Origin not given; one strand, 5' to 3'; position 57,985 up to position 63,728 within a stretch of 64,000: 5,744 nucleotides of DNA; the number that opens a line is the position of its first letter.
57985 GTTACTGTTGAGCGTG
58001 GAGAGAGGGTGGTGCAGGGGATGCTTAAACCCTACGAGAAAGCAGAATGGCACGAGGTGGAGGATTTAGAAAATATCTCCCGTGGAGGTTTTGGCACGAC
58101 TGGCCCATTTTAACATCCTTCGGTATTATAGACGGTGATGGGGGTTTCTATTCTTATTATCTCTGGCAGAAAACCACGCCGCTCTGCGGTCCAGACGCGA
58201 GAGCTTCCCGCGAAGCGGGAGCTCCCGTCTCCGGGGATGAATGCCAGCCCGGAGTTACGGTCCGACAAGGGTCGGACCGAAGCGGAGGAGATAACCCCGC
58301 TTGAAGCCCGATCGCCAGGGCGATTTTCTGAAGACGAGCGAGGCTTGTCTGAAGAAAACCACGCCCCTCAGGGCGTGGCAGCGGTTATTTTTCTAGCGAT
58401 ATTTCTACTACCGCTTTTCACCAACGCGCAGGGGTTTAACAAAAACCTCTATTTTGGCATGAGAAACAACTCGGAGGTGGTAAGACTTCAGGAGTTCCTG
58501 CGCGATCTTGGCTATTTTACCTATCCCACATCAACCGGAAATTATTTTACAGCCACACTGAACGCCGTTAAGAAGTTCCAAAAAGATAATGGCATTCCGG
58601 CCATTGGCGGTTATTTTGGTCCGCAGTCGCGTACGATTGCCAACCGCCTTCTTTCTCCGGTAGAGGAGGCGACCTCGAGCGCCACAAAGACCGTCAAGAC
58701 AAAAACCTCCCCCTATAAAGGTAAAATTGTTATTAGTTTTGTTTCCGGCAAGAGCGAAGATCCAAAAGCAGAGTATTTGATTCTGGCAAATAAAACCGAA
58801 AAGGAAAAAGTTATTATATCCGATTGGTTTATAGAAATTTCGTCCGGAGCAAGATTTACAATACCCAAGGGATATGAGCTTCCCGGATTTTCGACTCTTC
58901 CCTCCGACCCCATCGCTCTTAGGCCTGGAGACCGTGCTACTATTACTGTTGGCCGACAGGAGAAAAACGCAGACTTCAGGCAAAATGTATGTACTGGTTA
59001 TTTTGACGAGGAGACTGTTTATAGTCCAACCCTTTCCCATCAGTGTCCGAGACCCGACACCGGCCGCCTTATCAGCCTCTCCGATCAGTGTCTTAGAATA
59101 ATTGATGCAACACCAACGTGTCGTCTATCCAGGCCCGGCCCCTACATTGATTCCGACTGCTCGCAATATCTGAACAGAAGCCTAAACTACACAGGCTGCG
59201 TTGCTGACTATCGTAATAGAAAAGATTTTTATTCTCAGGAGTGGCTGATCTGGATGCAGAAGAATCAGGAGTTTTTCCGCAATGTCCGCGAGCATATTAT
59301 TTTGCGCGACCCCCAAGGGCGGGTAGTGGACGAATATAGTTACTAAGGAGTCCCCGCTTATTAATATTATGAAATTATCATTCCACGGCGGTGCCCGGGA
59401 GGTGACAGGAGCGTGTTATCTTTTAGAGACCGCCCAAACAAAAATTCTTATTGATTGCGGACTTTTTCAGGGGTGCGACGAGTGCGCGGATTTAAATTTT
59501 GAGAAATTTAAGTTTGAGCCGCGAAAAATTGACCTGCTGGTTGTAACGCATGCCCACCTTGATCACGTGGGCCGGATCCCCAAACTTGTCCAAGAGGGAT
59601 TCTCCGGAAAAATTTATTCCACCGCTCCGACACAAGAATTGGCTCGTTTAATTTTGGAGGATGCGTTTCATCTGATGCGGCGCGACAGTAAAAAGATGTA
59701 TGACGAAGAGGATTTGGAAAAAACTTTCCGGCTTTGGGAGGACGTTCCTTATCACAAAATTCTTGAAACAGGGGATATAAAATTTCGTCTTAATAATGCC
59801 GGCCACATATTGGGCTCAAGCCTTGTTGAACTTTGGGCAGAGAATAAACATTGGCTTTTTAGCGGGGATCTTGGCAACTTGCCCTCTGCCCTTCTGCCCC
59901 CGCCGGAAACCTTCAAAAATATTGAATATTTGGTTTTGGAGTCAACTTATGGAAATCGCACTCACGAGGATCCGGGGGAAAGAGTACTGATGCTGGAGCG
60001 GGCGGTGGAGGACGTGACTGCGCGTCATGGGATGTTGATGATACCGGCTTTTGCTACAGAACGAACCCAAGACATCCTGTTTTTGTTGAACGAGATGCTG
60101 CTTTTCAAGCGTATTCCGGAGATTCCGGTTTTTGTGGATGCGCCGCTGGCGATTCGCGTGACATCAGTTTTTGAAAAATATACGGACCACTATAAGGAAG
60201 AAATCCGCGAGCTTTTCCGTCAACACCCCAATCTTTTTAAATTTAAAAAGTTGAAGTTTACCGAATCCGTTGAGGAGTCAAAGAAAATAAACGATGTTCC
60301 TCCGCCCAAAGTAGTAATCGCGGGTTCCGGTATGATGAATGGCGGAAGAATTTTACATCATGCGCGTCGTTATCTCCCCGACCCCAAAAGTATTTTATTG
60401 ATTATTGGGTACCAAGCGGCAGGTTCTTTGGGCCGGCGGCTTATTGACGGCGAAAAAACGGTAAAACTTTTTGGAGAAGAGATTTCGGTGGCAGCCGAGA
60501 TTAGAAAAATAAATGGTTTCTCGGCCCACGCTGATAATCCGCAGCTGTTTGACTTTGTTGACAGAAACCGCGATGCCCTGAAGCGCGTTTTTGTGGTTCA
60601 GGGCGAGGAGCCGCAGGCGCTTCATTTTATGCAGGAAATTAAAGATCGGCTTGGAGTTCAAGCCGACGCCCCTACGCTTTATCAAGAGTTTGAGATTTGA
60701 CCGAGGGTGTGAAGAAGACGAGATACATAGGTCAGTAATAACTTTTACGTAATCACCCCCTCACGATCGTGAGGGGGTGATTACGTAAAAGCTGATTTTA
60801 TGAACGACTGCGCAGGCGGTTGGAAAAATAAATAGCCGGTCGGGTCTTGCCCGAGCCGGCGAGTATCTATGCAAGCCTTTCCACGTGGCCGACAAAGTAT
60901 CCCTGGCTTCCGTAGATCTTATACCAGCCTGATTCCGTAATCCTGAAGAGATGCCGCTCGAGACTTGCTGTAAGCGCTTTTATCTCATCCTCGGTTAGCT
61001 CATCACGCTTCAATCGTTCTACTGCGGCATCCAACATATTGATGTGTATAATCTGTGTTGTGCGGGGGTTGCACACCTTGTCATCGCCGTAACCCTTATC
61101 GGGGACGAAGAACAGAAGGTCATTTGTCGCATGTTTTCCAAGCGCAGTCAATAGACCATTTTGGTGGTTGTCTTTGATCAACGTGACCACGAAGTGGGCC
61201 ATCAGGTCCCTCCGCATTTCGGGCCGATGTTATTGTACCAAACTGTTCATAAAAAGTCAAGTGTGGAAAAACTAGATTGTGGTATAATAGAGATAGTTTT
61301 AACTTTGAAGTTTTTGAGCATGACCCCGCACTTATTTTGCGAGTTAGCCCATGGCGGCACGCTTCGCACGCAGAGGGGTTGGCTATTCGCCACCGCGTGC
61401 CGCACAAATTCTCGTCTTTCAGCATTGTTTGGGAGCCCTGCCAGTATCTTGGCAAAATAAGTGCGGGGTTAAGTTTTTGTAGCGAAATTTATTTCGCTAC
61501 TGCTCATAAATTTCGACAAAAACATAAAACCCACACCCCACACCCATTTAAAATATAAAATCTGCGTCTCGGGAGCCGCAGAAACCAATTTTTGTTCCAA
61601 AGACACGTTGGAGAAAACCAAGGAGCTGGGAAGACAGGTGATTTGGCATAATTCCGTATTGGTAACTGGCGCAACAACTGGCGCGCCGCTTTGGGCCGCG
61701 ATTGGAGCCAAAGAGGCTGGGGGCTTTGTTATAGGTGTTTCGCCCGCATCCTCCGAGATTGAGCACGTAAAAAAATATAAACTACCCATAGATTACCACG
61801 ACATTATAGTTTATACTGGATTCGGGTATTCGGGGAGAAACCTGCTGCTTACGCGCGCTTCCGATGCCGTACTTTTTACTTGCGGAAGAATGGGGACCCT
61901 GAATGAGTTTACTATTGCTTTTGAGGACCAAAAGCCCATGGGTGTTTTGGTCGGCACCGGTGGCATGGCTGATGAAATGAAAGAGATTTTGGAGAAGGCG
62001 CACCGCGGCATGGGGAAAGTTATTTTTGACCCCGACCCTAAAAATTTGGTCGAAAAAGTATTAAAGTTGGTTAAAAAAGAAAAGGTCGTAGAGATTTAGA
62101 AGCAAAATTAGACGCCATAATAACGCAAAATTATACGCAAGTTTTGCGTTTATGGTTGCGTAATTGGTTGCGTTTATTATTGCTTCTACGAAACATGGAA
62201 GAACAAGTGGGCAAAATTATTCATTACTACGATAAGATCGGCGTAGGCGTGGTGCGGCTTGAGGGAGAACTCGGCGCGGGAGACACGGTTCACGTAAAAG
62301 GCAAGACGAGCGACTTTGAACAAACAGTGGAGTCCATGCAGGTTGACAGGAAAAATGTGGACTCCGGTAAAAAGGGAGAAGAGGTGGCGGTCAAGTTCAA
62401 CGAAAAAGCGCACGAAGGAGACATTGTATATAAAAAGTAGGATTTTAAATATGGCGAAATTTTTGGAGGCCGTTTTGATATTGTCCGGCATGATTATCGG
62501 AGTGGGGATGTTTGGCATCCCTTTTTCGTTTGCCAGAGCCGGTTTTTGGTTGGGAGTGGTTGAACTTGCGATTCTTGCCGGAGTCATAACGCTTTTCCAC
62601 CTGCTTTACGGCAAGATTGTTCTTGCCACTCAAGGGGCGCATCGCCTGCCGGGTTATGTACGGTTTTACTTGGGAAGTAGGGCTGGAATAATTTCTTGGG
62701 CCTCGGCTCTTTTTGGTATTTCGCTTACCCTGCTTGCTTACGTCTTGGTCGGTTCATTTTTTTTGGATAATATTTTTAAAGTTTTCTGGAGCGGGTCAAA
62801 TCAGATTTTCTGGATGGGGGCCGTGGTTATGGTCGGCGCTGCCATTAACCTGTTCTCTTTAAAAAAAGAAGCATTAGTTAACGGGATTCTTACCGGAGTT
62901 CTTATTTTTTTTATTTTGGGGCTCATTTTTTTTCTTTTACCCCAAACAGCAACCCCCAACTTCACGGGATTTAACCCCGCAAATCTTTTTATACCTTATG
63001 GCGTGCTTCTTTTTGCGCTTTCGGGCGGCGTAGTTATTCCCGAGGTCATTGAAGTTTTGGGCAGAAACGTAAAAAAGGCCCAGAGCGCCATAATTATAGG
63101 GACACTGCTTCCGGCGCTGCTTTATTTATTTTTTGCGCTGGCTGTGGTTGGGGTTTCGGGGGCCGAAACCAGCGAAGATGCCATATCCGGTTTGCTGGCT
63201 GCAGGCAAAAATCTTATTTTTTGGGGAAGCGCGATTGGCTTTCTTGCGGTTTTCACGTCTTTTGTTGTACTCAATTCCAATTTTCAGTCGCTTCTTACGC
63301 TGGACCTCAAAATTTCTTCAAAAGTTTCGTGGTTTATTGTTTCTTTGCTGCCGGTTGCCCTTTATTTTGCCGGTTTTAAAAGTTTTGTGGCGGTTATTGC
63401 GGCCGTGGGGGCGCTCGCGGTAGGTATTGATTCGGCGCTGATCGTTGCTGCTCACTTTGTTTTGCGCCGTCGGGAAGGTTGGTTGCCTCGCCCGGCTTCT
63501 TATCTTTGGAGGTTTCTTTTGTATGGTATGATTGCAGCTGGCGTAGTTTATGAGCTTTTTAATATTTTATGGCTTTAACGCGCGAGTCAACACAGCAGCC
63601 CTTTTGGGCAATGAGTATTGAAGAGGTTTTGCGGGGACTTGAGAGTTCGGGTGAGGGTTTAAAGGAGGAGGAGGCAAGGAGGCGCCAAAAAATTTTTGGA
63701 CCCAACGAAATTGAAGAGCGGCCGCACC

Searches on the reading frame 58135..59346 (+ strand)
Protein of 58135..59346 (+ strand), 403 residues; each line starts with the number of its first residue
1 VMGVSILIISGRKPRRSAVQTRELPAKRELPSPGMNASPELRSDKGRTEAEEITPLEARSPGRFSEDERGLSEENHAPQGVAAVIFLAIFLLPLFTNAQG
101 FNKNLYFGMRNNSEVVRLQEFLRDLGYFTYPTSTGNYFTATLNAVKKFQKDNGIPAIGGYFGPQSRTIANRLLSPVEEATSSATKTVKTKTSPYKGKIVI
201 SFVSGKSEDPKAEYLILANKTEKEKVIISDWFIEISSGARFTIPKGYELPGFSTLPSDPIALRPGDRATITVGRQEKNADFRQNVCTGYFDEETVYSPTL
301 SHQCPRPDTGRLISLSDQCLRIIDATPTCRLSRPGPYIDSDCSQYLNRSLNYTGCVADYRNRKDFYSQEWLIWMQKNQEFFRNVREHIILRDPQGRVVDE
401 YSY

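Call 27: search_protein_families(library=pfam, proteins=[window:58135-59346:+], max_evalue=0.001)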
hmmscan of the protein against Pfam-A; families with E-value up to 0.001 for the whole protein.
window:58135-59346:+ (403 aa): 2 families
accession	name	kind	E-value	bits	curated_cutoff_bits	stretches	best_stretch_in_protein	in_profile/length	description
PF01471.23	PG_binding_1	-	2.4e-09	37.7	23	1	112-163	2-51/57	Putative peptidoglycan binding domain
PF00932.25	LTD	-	3.8e-08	34.1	34.3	1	193-276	3-73/109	Lamin Tail Domain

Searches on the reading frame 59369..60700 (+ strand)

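Call 27: search_protein_families(library=pfam, proteins=[window:59369-60700:+], max_evalue=0.001)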
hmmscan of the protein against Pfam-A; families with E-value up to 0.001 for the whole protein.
window:59369-60700:+ (443 aa): 5 families
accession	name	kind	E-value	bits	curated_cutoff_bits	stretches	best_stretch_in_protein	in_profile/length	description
PF10996.14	Beta-Casp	-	1.1e-36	126.4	27.7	1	233-358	1-120/120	Beta-Casp domain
PF00753.33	Lactamase_B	-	2.2e-16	60.8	22.7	1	12-172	4-154/196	Metallo-beta-lactamase superfamily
PF07521.17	RMMBL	-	2e-12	47.3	21.6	1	372-435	2-63/63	Zn-dependent metallo-hydrolase RNA specificity domain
PF16661.11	Lactamase_B_6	-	2.7e-12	46.9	27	1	18-164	1-158/193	Metallo-beta-lactamase superfamily domain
PF12706.13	Lactamase_B_2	-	2.8e-07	30.8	27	1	24-204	1-182/200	Beta-lactamase superfamily domain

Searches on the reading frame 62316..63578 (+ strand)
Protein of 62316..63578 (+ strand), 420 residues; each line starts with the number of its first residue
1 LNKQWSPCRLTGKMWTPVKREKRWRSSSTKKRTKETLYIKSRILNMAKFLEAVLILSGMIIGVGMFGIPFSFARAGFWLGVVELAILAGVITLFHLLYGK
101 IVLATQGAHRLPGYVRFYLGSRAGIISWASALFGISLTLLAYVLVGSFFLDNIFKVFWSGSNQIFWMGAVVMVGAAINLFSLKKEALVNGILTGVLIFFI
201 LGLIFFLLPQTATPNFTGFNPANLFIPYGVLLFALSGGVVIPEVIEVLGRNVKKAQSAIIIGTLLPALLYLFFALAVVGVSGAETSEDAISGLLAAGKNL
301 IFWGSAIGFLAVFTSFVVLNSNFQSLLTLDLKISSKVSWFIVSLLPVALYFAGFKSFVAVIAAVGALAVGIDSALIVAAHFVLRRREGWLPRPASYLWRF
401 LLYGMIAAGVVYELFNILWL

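Call 27: search_protein_families(library=pfam, proteins=[window:62316-63578:+], max_evalue=0.001)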
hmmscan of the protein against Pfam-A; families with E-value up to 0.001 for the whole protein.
window:62316-63578:+ (420 aa): 2 families
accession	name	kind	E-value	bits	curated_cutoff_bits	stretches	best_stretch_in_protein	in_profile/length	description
PF03222.19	Trp_Tyr_perm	-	3.1e-14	53.3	22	1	48-385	4-361/393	Tryptophan/tyrosine permease family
PF01490.24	Aa_trans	-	7.4e-05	22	25.6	1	48-317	4-289/410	Transmembrane amino acid transporter protein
